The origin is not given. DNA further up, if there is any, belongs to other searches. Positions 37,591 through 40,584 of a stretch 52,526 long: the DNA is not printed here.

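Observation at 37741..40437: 898-aa Sec-secreted orphan protein with a Gly/Ser-rich amphipathic segment: candidate toxin or adhesin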

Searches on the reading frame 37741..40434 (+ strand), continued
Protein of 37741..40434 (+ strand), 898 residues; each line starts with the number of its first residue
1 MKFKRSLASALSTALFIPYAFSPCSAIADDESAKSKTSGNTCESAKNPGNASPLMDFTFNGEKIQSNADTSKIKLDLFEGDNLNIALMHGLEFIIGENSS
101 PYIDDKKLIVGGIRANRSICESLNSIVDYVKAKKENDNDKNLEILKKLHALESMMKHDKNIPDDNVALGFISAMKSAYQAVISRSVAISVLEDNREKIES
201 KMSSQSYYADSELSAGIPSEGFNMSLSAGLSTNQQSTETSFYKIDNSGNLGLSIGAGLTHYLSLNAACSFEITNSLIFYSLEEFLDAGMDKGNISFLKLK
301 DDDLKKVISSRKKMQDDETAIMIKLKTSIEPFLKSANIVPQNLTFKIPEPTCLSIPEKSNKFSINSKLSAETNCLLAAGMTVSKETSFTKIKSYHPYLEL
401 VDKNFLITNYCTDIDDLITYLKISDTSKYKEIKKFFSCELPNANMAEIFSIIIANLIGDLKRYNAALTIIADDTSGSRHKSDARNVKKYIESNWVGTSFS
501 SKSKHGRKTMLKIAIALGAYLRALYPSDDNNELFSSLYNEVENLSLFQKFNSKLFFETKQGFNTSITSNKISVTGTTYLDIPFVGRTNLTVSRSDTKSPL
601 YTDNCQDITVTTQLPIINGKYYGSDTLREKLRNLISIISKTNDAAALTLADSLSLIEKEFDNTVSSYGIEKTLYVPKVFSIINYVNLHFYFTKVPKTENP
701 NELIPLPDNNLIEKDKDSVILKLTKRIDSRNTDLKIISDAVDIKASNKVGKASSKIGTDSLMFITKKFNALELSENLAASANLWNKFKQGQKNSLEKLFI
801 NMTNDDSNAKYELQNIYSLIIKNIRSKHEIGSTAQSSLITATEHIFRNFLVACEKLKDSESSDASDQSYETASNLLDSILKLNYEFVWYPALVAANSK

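Call 34: list_cluster_members(proteins=[P0031, P0037, P0042, P0045, P0050, P0054, P0061, P0084, P0112, P0114])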
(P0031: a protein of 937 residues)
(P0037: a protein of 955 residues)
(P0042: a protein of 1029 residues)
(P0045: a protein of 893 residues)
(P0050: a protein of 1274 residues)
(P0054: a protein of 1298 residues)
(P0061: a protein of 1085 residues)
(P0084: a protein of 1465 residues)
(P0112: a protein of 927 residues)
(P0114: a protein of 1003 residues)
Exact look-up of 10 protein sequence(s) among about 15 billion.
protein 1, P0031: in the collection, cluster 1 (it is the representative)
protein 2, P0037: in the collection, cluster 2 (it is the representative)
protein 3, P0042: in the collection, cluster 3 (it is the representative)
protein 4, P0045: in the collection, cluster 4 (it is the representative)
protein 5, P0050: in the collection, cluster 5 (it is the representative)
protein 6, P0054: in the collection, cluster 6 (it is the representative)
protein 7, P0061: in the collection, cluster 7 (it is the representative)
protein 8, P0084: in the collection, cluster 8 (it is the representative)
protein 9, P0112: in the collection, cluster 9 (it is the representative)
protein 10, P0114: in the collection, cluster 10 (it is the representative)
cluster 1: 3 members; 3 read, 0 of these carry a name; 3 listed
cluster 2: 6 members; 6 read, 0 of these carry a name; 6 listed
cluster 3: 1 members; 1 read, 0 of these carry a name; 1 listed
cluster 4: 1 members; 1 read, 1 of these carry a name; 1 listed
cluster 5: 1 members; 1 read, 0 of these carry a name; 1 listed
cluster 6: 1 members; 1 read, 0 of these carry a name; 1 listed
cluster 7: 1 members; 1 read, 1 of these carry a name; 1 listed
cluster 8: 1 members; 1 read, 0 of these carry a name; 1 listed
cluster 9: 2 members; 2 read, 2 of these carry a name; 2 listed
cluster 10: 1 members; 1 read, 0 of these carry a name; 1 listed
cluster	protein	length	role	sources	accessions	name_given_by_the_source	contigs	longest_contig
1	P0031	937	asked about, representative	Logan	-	-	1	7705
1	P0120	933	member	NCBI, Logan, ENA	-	-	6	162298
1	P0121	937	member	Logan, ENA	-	-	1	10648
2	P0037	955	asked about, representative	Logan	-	-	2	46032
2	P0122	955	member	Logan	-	-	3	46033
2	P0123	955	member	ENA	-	-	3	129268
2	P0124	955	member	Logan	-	-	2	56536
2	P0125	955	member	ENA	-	-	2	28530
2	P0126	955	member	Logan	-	-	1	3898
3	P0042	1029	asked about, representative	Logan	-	-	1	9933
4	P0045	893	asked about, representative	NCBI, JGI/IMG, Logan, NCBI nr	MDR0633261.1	MAG: hypothetical protein LBF84_03950 [Holosporales bacterium] | hypothetical protein | hypothetical protein [Holosporales bacterium]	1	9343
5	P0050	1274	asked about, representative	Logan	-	-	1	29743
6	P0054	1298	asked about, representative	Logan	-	-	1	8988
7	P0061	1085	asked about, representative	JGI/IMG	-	hypothetical protein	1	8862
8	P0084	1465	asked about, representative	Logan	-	-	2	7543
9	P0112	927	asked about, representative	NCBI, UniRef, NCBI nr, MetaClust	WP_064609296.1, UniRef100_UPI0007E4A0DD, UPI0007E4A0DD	hypothetical protein [Photobacterium sp. J15] | hypothetical protein n=1 Tax=Photobacterium sp. J15 TaxID=265901 RepID=UPI0007E4A0DD | status=active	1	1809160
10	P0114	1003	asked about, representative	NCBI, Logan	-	-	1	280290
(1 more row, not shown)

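Call 35: find_encoding_contigs(protein=P0045, flank=5000, max_places=2)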
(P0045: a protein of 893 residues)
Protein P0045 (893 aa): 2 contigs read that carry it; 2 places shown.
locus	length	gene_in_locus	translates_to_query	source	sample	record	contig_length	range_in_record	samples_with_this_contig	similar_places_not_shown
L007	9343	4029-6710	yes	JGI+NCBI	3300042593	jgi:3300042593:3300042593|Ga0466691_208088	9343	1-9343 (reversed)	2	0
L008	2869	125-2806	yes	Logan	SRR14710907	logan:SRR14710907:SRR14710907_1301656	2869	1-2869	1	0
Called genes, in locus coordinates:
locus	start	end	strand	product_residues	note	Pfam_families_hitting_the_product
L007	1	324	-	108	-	?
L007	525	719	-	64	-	-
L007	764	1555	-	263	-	PF01026:TatD_DNase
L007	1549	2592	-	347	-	PF01118:Semialdhyde_dh, PF02774:Semialdhyde_dhC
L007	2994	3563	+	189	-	PF00249:Myb_DNA-binding, PF13921:Myb_DNA-bind_6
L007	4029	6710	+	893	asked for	-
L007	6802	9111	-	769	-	PF13306:LRR_5, PF13855:LRR_8 (faint), PF13306:LRR_5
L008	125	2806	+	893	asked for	-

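Call 36: find_encoding_contigs(protein=P0050, flank=10000, max_places=2)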
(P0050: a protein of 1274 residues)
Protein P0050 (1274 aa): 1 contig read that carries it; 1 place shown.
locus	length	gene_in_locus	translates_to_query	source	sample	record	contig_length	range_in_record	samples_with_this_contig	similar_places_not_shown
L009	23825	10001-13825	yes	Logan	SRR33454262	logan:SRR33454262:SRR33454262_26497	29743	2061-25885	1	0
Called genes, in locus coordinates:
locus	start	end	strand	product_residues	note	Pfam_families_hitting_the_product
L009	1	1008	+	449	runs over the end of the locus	PF07690:MFS_1, PF13000:Acatn, PF07690:MFS_1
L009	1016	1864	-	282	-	PF01026:TatD_DNase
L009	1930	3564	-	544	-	PF00133:tRNA-synt_1, PF01406:tRNA-synt_1e (weak), PF09334:tRNA-synt_1g, PF08264:Anticodon_1 (weak), PF19303:Anticodon_3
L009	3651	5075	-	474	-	PF01235:Na_Ala_symp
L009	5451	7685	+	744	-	PF02518:HATPase_c, PF13589:HATPase_c_3, PF01119:DNA_mis_repair, PF08676:MutL_C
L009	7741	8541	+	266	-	PF00563:EAL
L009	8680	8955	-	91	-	PF00216:Bac_DNA_binding, PF18291:HU-HIG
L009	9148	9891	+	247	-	PF11967:RecO_N (weak), PF02565:RecO_C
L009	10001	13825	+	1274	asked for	-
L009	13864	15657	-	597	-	PF03717:PBP_dimer, PF00905:Transpeptidase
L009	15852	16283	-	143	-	PF01192:RNA_pol_Rpb6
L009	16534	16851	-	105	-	PF02575:YbaB_DNA_bd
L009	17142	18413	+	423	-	PF00579:tRNA-synt_1b, PF22421:SYY_C-terminal, PF01479:S4 (weak)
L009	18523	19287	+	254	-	PF00753:Lactamase_B, PF23023:Anti-Pycsar_Apyc1, PF12706:Lactamase_B_2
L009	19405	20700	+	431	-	PF00275:EPSP_synthase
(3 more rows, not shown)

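Call 41: find_related_loci(query=A1, collection=genome_contigs, flank=6000)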
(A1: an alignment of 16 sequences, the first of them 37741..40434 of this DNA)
Query A1 (898 aa) in genome_contigs; peptide patterns used: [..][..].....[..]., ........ (x = any residue, [..] = any of these).
63 stretches matched a pattern; 16 encode a relative of the query (tblastn E <= 1e-3); 16 distinct loci.
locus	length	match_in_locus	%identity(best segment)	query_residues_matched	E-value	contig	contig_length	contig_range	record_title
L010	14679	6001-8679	54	1-898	0e+0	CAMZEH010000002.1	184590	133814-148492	MAG TPA_asm: uncultured Clostridia bacterium isolate SRR10912533_bin.64_metaWRAP_v1.3_MAG genome assembly, contig: ERZ14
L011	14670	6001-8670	52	1-896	0e+0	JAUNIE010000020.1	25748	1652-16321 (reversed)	MAG: Clostridia bacterium isolate S28M_St_metabat_20 NODE_1377_length_25748_cov_8.300704, whole genome shotgun sequence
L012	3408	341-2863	43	68-892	0e+0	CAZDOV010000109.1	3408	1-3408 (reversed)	MAG TPA_asm: uncultured Eubacteriales bacterium isolate SRP225648_co1_105 genome assembly, contig: NODE_70985_length_340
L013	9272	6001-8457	36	72-892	4e-161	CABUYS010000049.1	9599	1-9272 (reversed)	MAG TPA_asm: uncultured Ruminococcaceae bacterium isolate MGYG-HGUT-04496 genome assembly, contig: GUT_GENOME278232_49,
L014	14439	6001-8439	37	72-884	4e-157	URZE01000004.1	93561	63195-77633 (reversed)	uncultured Ruminococcaceae bacterium isolate UMGS1491 genome assembly, contig: NODE_184_length_93561_cov_14.706842, whol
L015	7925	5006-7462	35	72-892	2e-156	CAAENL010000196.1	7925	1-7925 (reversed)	MAG TPA_asm: Clostridia bacterium, isolate HGM12779, WGS project CAAENL010000000 data, contig: ERS537310_15_k99_178676,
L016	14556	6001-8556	36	24-884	2e-155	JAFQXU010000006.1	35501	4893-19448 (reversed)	MAG: Clostridia bacterium isolate RGIG2248 Goat_Duodenum-1__c59361, whole genome shotgun sequence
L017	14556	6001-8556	37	24-884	2e-153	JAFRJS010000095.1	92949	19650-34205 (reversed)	MAG: Clostridia bacterium isolate RGIG2532 Goat_Jejunum-5__c171199, whole genome shotgun sequence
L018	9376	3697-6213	35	57-896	5e-152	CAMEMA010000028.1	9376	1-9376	MAG: uncultured Clostridia bacterium isolate SRR15057925_bin.11_metaWRAP_v1.3_MAG genome assembly, contig: ERZ10407628.4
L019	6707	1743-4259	35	3-853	7e-139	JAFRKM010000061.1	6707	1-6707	MAG: Clostridia bacterium isolate RGIG2552 Goat_Jejunum-6__c114282, whole genome shotgun sequence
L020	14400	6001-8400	36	75-888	2e-147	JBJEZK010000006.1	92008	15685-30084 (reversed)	MAG: Acutalibacteraceae bacterium isolate PUUB38_bin.046 NODE_126_length_92008_cov_10.834187, whole genome shotgun seque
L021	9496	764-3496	32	1-897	3e-137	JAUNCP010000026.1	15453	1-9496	MAG: Clostridia bacterium isolate S22M_St_34 NODE_2168_length_15453_cov_6.763800, whole genome shotgun sequence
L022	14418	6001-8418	35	65-888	2e-143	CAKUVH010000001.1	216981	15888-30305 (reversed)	MAG: uncultured Eubacteriales bacterium isolate REFINED_METABAT215_TOP10_CONTIGS_1500_ASSEMBLY_K77_MERGED__Hadza_MoBio_h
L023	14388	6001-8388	35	75-884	3e-139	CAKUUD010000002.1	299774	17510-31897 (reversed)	MAG: uncultured Eubacteriales bacterium isolate REFINED_METABAT215_TOP10_CONTIGS_1500_ASSEMBLY_K77_MERGED__Hadza_MoBio_h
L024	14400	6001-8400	35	75-888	8e-142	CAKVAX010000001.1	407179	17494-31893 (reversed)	MAG: uncultured Eubacteriales bacterium isolate REFINED_METABAT215_TOP10_CONTIGS_1500_ASSEMBLY_K77_MERGED__Hadza_MoBio_h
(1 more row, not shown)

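Call 45: search_solved_structures(query=A2, max_evalue=10)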
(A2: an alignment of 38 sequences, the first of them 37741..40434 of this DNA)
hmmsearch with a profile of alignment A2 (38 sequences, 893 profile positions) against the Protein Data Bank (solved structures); distinct sequences matched with E-value up to 10: 0.

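Call 46: search_protein_families(library=pfam, alignment_id=A2, max_evalue=0.1)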
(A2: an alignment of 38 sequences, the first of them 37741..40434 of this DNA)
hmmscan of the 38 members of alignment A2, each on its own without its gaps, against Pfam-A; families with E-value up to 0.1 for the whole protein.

A. member 1, window:37741-40434:+ (898 aa): 2 families
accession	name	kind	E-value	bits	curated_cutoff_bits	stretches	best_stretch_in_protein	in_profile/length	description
PF06798.17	PrkA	-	0.066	13.3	25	0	133-202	52-123/255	PrkA serine protein kinase C-terminal domain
PF07205.16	DUF1413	-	0.069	13.8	25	0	782-810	25-53/69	Domain of unknown function (DUF1413)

B. families by the number of members that match (of 38 scanned): 37 families (the first 25 are shown)
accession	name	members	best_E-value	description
PF19191.5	HEF_HK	1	7.9e-05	HEF_HK domain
PF24580.1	DUF7607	1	0.0015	Domain of unknown function (DUF7607)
PF20715.2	DUF6827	1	0.0055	Domain of unknown function (DUF6827)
PF14616.11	Rua1_C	1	0.014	Transcription regulator Rua1, C-terminal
PF09949.15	APP1_cat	1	0.014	Phosphatidate phosphatase APP1, catalytic domain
PF02403.27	Seryl_tRNA_N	1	0.017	Seryl-tRNA synthetase N-terminal domain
PF08535.16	KorB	1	0.018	KorB domain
PF24104.1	At5g52880_ARM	1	0.019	F-box protein At5g52880 ARM repeat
PF11833.13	CPP1-like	1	0.022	Protein CHAPERONE-LIKE PROTEIN OF POR1-like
PF14282.11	FlxA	1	0.022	FlxA-like protein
PF00515.34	TPR_1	1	0.023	Tetratricopeptide repeat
PF09715.15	Plasmod_dom_1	1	0.028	Plasmodium protein of unknown function (Plasmod_dom_1)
PF01649.23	Ribosomal_S20p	1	0.032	Ribosomal protein S20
PF20637.2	ATG5_HBR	1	0.032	Autophagy protein ATG5, alpha-helical bundle region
PF05796.17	Chordopox_G2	1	0.032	Chordopoxvirus protein G2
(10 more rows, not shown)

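Call 54: predict_structure(alignment_id=A3)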
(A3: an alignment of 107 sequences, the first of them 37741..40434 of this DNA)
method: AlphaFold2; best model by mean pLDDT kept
length: 898 residues; sequences in the alignment: 107
mean_pLDDT: 88.0   pTM: 0.84
mean pLDDT of the five models: 88.0, 87.3, 87.1, 85.9, 84.9
residues with pLDDT >= 90: 627; 70-90: 185; 50-70: 36; < 50: 50
segments of 3 or more residues with pLDDT < 50: 1-48
pLDDT, mean of each block of 10 residues (from residue 1): 40 31 25 30 44 89 85 92 97 95 93 96 97 88 97 98 96 98 96 93 92 85 86 93 94 71 69 94 86 80 94 94 97 97 92 87 77 83 93 92 93 94 96 91 87 97 97 94 97 91 84 98 91 93 93 60 92 94 89 94 93 90 92 95 90 95 87 65 91 95 97 96 94 85 89 95 95 78 91 97 97 98 94 97 98 97 95 98 96 84
secondary structure, 60 per line:
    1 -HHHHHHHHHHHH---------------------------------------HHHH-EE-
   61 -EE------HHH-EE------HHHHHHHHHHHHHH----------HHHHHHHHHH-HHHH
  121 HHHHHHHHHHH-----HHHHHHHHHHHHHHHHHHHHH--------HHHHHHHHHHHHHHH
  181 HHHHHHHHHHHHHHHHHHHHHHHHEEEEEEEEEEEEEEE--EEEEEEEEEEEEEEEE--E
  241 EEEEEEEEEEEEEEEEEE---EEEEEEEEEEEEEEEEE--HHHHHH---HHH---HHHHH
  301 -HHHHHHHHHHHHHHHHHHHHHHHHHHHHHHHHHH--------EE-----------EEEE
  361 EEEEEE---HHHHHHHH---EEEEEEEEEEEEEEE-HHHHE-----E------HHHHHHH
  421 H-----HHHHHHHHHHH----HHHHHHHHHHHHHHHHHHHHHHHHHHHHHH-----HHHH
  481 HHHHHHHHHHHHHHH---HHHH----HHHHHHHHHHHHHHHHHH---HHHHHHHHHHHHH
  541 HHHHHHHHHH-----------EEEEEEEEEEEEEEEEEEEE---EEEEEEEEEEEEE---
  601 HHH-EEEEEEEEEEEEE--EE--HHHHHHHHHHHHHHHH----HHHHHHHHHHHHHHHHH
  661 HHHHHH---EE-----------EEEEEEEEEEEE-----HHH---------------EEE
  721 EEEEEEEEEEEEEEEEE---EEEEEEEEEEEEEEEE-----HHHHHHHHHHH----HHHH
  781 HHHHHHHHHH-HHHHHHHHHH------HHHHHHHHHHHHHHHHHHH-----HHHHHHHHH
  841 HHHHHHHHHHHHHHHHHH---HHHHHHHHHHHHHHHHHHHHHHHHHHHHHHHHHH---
elements in order (helices of 4 or more, strands of 3 or more residues): H2-13 H53-56 H82-95 H106-115 H117-131 H137-157 H166-204 E205-219 E222-237 E240-258 E262-278 H281-286 H296-300 H302-335 E357-366 H370-377 E381-395 H397-400 H414-421 H427-437 H442-471 H477-495 H499-502 H507-524 H528-550 E562-581 E585-597 E605-617 H624-639 H644-666 E683-694 E718-737 E741-756 H762-772 H777-790 H792-801 H808-826 H832-858 H862-895
